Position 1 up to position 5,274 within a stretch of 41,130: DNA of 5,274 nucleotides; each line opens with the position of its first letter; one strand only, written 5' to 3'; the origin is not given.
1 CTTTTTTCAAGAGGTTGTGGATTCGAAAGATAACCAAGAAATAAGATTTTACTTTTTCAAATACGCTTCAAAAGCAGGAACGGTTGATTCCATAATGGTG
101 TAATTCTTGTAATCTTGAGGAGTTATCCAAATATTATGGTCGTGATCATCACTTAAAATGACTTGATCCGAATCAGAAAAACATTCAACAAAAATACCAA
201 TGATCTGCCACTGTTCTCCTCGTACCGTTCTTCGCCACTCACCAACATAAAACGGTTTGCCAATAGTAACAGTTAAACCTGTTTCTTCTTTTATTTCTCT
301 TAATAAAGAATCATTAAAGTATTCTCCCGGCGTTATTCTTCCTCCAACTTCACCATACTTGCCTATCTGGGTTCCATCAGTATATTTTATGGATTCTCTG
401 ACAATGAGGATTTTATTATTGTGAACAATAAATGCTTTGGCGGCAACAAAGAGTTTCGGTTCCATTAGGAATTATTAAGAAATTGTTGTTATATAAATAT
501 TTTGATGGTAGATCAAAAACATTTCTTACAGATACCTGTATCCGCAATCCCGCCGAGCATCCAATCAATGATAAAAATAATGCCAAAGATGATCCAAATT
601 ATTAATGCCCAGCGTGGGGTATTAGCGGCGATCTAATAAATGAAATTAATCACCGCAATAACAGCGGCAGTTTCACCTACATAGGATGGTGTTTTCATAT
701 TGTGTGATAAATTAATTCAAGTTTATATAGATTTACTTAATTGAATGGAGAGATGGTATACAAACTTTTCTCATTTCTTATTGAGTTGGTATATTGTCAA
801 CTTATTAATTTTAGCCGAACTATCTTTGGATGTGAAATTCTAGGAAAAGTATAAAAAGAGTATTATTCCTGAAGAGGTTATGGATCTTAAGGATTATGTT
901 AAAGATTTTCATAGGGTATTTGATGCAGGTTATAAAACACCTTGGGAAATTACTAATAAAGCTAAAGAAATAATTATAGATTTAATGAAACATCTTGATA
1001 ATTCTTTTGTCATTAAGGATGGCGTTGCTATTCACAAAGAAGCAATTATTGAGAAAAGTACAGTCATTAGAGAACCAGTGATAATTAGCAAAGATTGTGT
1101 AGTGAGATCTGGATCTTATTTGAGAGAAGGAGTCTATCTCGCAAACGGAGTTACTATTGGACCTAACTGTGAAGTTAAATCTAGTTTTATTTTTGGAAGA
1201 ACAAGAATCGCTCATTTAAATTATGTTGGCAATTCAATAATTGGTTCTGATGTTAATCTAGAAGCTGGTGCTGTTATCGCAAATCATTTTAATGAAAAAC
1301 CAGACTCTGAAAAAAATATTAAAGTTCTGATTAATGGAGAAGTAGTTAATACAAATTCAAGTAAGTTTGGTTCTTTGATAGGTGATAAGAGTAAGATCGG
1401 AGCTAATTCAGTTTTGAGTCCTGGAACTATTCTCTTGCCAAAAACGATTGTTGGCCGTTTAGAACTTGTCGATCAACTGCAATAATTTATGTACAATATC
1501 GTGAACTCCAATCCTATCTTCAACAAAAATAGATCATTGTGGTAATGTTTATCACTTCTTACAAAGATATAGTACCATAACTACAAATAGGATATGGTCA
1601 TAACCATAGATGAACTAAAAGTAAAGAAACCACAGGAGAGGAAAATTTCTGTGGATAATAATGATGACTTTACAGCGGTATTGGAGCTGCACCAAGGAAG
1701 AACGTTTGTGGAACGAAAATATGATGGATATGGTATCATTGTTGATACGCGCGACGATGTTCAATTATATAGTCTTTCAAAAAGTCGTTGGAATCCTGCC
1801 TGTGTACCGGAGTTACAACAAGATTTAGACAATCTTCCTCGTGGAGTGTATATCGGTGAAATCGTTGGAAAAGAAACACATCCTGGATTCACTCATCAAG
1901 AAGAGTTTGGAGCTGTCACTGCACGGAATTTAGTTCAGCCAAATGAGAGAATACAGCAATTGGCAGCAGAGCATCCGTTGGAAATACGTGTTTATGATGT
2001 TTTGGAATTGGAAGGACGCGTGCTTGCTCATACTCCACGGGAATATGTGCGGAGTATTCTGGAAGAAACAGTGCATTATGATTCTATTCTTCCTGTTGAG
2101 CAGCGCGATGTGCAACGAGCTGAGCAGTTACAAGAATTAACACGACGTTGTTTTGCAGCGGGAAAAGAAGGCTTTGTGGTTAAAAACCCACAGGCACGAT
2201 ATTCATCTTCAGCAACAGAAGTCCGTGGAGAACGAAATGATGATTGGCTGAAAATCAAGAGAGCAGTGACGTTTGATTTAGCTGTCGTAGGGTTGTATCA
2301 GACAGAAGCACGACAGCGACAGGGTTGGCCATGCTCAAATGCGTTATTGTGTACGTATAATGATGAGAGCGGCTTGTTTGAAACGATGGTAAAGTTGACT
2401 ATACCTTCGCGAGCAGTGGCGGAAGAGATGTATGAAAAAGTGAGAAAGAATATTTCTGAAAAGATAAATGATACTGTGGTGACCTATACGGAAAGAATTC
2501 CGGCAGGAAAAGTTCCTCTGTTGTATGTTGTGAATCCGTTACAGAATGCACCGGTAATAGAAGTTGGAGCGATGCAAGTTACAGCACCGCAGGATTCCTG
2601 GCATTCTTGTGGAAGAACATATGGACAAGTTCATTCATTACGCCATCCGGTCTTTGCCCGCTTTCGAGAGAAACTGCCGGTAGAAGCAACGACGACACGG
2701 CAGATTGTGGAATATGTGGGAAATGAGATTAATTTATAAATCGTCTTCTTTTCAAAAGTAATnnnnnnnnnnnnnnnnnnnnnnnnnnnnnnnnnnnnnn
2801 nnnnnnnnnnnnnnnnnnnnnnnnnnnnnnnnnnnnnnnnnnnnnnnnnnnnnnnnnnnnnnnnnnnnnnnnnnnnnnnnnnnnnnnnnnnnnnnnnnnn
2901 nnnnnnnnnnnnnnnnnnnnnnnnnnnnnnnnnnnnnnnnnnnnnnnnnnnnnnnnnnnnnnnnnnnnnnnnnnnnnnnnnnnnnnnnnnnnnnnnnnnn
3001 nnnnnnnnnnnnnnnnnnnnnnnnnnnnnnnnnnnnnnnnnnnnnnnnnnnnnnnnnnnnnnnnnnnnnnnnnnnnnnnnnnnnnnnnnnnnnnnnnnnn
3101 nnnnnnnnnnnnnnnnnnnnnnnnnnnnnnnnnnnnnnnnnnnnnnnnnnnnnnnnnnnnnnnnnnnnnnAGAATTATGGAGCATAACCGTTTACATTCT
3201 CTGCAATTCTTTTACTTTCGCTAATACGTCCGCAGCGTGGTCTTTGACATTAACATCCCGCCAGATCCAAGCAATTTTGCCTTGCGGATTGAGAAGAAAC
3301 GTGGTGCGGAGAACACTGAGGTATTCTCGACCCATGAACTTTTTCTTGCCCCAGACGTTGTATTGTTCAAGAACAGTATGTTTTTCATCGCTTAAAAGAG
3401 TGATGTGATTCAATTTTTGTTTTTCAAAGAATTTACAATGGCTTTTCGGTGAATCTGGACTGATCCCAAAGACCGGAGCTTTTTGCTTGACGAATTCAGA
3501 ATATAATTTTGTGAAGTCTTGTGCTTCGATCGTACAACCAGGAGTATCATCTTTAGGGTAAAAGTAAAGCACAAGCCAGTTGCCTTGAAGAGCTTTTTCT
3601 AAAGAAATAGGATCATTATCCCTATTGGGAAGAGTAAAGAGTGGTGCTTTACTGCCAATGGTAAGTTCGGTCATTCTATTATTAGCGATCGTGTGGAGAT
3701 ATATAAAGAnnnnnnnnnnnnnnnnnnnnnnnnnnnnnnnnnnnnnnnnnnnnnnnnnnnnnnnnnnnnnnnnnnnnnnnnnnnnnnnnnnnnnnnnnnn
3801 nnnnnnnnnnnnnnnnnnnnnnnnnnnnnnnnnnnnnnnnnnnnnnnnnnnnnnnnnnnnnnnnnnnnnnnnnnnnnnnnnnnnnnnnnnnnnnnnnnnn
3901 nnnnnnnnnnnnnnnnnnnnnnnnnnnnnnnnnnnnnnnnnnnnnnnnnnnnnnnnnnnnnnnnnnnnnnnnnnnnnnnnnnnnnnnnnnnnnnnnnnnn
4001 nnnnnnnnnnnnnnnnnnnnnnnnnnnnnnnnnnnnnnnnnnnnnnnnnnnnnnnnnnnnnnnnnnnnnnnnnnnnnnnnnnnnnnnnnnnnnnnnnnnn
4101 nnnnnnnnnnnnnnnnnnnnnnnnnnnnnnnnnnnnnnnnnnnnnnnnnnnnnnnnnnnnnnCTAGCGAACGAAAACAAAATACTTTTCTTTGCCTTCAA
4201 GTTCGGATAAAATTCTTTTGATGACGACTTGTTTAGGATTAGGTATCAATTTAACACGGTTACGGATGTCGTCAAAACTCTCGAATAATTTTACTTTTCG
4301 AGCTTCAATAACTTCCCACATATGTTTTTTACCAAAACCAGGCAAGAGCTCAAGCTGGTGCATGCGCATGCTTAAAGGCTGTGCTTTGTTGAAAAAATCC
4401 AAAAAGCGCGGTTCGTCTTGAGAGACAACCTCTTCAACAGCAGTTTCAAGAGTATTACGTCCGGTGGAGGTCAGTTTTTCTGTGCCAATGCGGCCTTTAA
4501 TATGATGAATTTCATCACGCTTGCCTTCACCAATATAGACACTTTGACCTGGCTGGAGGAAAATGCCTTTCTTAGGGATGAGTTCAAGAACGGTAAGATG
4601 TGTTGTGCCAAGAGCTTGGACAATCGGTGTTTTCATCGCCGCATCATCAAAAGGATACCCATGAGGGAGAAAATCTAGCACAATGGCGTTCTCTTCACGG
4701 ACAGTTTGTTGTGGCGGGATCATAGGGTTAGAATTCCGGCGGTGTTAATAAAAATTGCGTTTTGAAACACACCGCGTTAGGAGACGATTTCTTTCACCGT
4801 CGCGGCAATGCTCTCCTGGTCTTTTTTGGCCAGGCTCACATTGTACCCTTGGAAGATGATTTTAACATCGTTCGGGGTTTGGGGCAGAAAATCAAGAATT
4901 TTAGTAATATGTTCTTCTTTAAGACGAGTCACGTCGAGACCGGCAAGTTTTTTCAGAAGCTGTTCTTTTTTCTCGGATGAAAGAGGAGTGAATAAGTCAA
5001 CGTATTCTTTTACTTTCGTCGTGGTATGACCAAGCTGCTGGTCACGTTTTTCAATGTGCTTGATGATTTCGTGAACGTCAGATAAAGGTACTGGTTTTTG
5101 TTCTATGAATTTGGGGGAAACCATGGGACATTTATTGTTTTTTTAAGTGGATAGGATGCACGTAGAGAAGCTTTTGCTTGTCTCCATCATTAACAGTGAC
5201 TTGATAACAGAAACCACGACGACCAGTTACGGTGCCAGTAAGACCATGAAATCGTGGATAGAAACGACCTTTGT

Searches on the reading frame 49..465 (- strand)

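Call 44: search_protein_families(library=pfam, proteins=[window:49-465:-], max_evalue=0.001)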
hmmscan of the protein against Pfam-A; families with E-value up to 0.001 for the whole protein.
window:49-465:- (138 aa): 1 family
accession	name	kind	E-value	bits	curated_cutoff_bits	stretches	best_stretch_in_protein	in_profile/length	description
PF00293.34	NUDIX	-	3e-11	43.9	21.1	1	7-120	4-122/134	NUDIX domain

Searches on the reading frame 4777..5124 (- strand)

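Call 44: search_protein_families(library=pfam, proteins=[window:4777-5124:-], max_evalue=0.001)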
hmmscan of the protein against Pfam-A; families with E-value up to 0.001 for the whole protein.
window:4777-5124:- (115 aa): 1 family
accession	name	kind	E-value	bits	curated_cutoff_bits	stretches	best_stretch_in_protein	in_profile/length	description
PF03874.21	RNA_pol_Rpb4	-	2.8e-05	24.8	25.6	1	23-112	27-114/116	RNA polymerase Rpb4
